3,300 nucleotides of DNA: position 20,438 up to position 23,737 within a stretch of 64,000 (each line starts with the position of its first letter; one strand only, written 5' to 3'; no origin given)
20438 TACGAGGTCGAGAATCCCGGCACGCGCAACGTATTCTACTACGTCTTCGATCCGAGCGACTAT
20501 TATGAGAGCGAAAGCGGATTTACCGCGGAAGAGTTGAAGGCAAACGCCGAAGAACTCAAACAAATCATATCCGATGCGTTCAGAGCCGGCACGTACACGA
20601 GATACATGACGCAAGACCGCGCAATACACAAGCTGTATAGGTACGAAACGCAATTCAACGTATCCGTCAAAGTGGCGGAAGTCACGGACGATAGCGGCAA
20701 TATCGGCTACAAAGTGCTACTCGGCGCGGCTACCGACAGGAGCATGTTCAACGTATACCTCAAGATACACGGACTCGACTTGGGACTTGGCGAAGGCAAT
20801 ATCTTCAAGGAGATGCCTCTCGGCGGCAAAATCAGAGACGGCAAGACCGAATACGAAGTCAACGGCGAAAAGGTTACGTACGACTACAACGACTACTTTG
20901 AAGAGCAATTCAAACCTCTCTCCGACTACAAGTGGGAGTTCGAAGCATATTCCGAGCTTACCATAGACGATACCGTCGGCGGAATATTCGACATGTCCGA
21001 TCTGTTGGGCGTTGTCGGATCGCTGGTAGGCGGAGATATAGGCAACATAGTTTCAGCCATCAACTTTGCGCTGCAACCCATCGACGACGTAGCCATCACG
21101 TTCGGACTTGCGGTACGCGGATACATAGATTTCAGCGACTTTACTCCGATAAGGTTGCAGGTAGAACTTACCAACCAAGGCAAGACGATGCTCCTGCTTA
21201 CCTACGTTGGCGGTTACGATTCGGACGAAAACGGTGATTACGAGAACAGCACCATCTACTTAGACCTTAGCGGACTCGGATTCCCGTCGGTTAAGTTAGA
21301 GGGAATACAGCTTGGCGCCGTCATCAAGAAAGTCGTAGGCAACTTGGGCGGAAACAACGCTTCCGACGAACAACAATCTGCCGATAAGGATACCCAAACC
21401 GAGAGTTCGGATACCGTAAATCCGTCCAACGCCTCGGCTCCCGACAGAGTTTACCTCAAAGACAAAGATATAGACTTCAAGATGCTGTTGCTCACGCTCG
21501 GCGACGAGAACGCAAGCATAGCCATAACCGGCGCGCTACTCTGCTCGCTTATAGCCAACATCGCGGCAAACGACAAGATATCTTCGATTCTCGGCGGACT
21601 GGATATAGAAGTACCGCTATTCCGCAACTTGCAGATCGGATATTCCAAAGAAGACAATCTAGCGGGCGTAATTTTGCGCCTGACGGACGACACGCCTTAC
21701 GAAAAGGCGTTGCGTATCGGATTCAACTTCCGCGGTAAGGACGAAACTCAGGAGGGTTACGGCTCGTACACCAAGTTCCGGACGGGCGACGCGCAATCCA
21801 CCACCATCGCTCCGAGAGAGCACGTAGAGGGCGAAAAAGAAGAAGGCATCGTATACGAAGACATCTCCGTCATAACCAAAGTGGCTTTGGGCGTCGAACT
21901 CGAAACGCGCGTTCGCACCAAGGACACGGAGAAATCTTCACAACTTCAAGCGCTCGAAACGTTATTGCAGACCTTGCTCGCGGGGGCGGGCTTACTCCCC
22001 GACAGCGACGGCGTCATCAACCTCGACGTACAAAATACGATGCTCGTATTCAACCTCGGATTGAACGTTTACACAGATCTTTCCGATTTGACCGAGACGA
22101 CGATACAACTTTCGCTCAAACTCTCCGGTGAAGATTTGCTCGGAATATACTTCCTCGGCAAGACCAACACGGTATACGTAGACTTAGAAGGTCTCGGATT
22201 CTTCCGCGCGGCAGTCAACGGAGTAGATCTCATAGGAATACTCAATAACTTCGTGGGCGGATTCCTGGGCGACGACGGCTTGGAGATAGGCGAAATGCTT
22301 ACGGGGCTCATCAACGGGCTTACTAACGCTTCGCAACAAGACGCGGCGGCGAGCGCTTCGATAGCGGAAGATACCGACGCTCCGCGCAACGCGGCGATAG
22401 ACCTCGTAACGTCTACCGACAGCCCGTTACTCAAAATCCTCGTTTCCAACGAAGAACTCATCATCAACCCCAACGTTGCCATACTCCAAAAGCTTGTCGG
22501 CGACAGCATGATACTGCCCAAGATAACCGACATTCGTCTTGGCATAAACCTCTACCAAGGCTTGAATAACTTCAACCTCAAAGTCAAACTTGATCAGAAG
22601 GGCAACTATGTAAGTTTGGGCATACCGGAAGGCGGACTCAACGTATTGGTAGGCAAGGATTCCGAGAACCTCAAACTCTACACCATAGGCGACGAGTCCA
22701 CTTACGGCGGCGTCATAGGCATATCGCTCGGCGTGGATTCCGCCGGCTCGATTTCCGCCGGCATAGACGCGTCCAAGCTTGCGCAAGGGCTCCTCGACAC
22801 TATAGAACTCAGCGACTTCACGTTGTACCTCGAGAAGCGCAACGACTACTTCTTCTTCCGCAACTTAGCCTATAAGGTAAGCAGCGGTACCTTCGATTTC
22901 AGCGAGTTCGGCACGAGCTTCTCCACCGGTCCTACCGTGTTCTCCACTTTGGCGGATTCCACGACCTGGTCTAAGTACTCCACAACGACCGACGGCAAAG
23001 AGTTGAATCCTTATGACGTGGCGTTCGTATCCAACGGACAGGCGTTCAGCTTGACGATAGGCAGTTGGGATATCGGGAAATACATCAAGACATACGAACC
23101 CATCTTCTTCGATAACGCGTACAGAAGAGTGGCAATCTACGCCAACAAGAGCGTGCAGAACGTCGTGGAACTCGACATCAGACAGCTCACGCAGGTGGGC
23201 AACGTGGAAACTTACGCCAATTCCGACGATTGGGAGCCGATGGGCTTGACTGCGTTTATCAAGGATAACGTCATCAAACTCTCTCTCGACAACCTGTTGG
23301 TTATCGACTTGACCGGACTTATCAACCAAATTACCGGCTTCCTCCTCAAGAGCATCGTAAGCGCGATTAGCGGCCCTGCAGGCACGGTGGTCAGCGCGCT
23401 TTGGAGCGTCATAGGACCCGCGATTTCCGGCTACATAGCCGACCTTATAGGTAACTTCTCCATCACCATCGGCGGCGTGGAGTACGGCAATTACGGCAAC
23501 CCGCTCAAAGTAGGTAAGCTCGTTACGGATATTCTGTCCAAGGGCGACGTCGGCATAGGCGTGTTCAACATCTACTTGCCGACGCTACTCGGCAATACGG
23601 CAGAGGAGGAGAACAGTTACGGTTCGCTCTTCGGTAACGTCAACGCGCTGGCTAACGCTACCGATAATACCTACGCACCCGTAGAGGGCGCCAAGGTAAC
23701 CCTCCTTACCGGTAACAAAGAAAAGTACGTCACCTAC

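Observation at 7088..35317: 28.2 kb uninterrupted ORF encoding a ~9,409 aa lipoprotein of unassignable family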

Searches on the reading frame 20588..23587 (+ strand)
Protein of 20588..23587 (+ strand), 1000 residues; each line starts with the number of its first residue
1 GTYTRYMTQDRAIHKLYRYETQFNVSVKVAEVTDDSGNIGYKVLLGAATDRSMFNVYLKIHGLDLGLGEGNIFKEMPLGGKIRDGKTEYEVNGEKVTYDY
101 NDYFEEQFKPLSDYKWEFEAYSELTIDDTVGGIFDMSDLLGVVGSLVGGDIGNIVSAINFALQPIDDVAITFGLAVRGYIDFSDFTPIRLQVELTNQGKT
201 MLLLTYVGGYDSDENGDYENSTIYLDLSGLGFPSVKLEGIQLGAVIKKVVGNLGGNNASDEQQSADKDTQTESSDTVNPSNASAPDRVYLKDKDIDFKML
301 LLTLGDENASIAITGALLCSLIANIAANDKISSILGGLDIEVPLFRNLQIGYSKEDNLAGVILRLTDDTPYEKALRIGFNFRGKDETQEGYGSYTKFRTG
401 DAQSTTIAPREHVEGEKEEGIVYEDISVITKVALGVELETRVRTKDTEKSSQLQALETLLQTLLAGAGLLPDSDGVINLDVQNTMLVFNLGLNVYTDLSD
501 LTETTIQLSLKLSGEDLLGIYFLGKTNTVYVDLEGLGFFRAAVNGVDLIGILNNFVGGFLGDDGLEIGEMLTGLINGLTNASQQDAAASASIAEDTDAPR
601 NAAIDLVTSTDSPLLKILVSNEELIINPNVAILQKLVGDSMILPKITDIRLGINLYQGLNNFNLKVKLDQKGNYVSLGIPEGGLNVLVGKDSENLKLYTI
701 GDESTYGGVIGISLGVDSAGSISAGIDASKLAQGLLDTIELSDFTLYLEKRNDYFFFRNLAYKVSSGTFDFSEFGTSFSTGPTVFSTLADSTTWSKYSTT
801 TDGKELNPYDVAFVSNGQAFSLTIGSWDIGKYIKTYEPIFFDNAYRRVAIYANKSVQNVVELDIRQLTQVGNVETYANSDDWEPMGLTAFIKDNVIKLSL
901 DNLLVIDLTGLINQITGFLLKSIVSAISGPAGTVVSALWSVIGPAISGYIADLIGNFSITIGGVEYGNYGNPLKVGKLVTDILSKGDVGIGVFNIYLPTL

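Call 69: search_protein_families(library=pfam, max_evalue=1, proteins=[window:20588-23587:+])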
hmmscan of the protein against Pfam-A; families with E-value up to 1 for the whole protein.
window:20588-23587:+ (1000 aa): 0 families

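Call 81: predict_structure(alignment_id=A4)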
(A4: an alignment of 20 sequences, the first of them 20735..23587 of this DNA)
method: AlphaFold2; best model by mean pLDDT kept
length: 951 residues; sequences in the alignment: 20
mean_pLDDT: 58.8   pTM: 0.47
mean pLDDT of the five models: 58.8, 56.6, 54.9, 52.6, 51.1
residues with pLDDT >= 90: 5; 70-90: 315; 50-70: 280; < 50: 351
segments of 3 or more residues with pLDDT < 50: 1-35, 53-55, 97-99, 204-247, 291-293, 339-346, 365-368, 418-421, 506-560, 671-676, 688-695, 705-753, 755-757, 759-775, 783-795, 881-885, 887-891, 896-951
pLDDT, mean of each block of 10 residues (from residue 1): 30 34 39 50 57 52 70 78 63 53 64 74 83 73 84 85 58 79 76 63 45 36 32 31 46 79 75 65 51 63 80 72 64 61 47 61 56 68 84 77 72 55 56 73 85 85 79 84 75 68 49 42 38 34 30 42 73 82 72 72 78 83 83 81 81 70 55 48 48 54 48 40 42 42 46 47 43 48 46 53 66 70 51 63 65 62 59 51 48 47 37 30 29 30 23 25
secondary structure, 60 per line:
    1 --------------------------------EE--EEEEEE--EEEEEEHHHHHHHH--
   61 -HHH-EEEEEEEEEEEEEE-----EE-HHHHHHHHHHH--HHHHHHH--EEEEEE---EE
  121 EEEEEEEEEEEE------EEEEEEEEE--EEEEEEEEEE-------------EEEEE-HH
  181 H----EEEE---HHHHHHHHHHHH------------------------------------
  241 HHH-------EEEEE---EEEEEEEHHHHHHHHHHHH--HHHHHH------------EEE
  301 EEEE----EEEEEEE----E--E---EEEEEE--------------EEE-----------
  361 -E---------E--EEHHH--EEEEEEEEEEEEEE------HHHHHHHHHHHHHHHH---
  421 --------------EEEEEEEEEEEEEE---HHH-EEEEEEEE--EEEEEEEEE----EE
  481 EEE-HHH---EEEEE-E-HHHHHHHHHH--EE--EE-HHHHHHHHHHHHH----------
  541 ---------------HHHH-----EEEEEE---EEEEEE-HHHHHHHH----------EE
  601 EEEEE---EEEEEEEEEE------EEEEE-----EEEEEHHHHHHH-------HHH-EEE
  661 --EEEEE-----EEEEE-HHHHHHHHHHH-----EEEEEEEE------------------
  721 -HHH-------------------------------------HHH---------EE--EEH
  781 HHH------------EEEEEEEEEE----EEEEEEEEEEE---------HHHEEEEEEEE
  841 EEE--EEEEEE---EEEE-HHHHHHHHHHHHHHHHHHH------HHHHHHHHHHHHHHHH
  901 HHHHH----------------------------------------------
elements in order (helices of 4 or more, strands of 3 or more residues): E37-42 E45-50 H51-58 E66-79 H88-98 H101-107 E110-115 E119-132 E139-147 E150-159 E173-177 E186-189 H193-204 E251-255 E259-265 H266-277 H280-285 E298-304 E309-315 E327-332 E347-349 E382-395 H402-417 E435-448 E456-463 E466-474 E479-483 E491-495 H499-508 H518-530 H556-559 E565-570 E574-579 H581-588 E599-605 E609-618 E625-629 E635-639 H640-646 E658-660 E663-667 E673-677 H679-689 E695-702 H780-783 E796-805 E810-820 E833-843 E846-851 E855-858 H860-878 H885-905

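Call 83: fold_search(model_id=the predicted structure, library=pdb)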
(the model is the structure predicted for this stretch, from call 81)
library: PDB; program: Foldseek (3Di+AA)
matches with E <= 10: 705; with E <= 0.001: 0
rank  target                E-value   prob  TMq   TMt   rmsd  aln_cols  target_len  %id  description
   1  4l9l_C                1.9e-02  0.14  0.06  0.15  24.7       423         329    9  Crystal structure of a human Valpha7.2/Vbeta13.2 MAIT TCR in complex with bovine MR1 (released 2013-10-16)
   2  4pjf_C                2.7e-02  0.33  0.07  0.21  18.6       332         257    8  Structure of human MR1-Ac-6-FP in complex with human MAIT B-C10 TCR (released 2014-07-09)
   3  7st3_Y                2.9e-02  0.20  0.08  0.16  23.8       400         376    8  Consequences of HLA single chain trimer mutations on peptide presentation and binding affinity (released 2022-11-23)
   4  6gb7_C                3.0e-02  0.25  0.07  0.19  20.5       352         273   10  Structure of H-2Db with scoop loop from tapasin (released 2019-03-06)
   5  6q3s_A                3.0e-02  0.25  0.07  0.18  16.9       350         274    8  Engineered Human HLA_A2 MHC Class I molecule in complex with TCR and SV9 peptide (released 2019-07-24)
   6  7lfm_D                3.0e-02  0.21  0.06  0.18  20.4       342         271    9  MODEL OF MHC CLASS Ib H2-M3 WITH MOUSE ND1 N-TERMINAL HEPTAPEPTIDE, VAL MUTANT, TRICLINIC CELL, REFINED AT 1.60 ANGSTR (released 2021-07-14)
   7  5upb_A                3.0e-02  0.15  0.06  0.13  17.8       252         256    9  Swit_4259, an Acetoacetate Decarboxylase-like Enzyme from Sphingomonas wittichii RW1 (released 2017-06-07)
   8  3ox8_A                3.2e-02  0.23  0.07  0.19  17.8       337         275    9  Crystal Structure of HLA A*02:03 Bound to HBV Core 18-27 (released 2011-05-04)
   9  8frt                  3.3e-02  0.20  0.07  0.15  25.1       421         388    7  X-ray crystal structure of the N-terminal region from HCMV US11 binding to HLA-A*02:01 (released 2024-03-27)
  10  6w51_A                3.5e-02  0.28  0.08  0.20  17.6       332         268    8  Structure of the antibody fragment H2 in complex with HLA-A*02:01/p53R175H (released 2021-03-17)
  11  6tdq_A                3.5e-02  0.28  0.08  0.20  17.1       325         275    9  Crystal structure of the disulfide engineered HLA-A0201 molecule in complex with one GM dipeptide in the A pocket and  (released 2020-03-25)
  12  8dnt_K                3.5e-02  0.21  0.06  0.18  18.8       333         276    8  SARS-CoV-2 specific T cell receptor (released 2023-07-19)
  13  1juf_A                3.7e-02  0.25  0.08  0.21  17.5       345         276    9  Structure of Minor Histocompatibility Antigen peptide, H13b, complexed to H2-Db (released 2002-03-20)
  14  7st3_C                3.9e-02  0.16  0.07  0.16  23.9       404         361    8  Consequences of HLA single chain trimer mutations on peptide presentation and binding affinity (released 2022-11-23)
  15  3es6_A                4.1e-02  0.15  0.06  0.16  19.4       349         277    9  Crystal structure of the novel complex formed between Zinc 2-glycoprotein (ZAG) and Prolactin inducible protein (PIP)  (released 2008-10-28)
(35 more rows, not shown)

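Call 85: fold_search(model_id=the predicted structure, library=viral)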
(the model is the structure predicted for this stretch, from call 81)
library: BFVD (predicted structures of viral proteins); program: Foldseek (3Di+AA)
matches with E <= 10: 238; with E <= 0.001: 0
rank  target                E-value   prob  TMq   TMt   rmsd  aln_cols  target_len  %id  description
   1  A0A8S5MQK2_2          6.5e-02  0.05  0.05  0.06  61.8       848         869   10  Tail protein (Fragment) [virus sp. ct0sl4]
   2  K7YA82                6.9e-02  0.08  0.07  0.12  25.8       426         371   10  B149 [Rat cytomegalovirus (isolate England)]
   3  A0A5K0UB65            6.9e-02  0.06  0.04  0.05  26.6       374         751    9  Uncharacterized protein [Yasminevirus sp. GU-2018]
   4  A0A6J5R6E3            7.2e-02  0.02  0.05  0.05  45.8       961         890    9  LamG domain containing protein (Fragment) [uncultured Caudovirales phage]
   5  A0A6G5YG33            9.9e-02  0.02  0.05  0.04  55.5      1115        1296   10  (no name in the UniProt tables at hand)
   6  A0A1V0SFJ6            1.0e-01  0.08  0.06  0.08  27.7       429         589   10  Uncharacterized protein [Hokovirus HKV1]
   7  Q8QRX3                1.2e-01  0.18  0.09  0.18  18.0       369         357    6  Membrane glycoprotein UL142 [Panine betaherpesvirus 2]
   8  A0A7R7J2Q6            1.8e-01  0.04  0.05  0.05  24.2       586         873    6  (no name in the UniProt tables at hand)
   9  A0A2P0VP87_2          1.9e-01  0.01  0.05  0.05  48.5      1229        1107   11  Fibronectin type III domain-containing protein [Tetraselmis virus 1]
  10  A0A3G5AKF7            2.1e-01  0.04  0.05  0.10  30.3       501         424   12  Uncharacterized protein [Solumvirus sp.]
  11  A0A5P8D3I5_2          2.1e-01  0.03  0.05  0.05  35.4       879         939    6  (no name in the UniProt tables at hand)
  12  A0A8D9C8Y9            2.2e-01  0.41  0.05  0.09  20.9       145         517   13  Uncharacterized protein [uncultured marine phage]
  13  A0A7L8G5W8            2.2e-01  0.38  0.05  0.26  13.3       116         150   16  (no name in the UniProt tables at hand)
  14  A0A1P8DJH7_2          2.2e-01  0.01  0.04  0.05  53.0       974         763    9  (no name in the UniProt tables at hand)
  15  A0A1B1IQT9            2.6e-01  0.01  0.04  0.05  66.5       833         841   14  (no name in the UniProt tables at hand)
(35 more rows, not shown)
